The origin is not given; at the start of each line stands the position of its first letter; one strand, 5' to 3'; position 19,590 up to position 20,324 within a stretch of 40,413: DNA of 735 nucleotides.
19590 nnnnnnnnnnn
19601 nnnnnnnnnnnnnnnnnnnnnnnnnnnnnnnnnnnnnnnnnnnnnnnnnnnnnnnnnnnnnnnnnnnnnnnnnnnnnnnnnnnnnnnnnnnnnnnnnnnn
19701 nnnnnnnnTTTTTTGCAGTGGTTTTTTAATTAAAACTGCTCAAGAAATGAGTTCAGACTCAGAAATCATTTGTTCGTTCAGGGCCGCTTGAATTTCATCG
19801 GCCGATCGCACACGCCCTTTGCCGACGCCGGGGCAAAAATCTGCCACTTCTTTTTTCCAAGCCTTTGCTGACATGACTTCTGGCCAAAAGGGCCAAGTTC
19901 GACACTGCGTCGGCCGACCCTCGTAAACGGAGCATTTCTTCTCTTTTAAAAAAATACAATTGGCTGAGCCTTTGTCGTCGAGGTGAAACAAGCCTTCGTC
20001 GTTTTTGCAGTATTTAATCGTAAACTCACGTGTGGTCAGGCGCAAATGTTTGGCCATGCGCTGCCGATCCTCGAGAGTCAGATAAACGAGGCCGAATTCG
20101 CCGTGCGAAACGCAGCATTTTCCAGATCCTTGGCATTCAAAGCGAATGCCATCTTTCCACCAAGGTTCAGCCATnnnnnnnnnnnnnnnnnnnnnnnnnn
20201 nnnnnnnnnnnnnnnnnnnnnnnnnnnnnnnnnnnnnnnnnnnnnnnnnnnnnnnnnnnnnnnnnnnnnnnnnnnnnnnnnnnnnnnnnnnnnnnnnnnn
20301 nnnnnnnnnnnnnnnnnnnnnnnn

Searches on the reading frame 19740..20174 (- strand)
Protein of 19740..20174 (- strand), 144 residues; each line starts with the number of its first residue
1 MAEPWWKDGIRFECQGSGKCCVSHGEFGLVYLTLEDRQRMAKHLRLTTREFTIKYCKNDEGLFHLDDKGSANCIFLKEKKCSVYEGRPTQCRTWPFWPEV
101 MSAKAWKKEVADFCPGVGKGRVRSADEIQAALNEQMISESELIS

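Call 44: search_protein_families(library=pfam, proteins=[window:19740-20174:-], max_evalue=0.00001)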
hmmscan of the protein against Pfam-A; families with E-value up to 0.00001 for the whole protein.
window:19740-20174:- (144 aa): 1 family
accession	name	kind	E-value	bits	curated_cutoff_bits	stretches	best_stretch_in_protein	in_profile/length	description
PF03692.20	CxxCxxCC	-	1.7e-10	41.9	23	1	13-114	1-84/85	Putative zinc- or iron-chelating domain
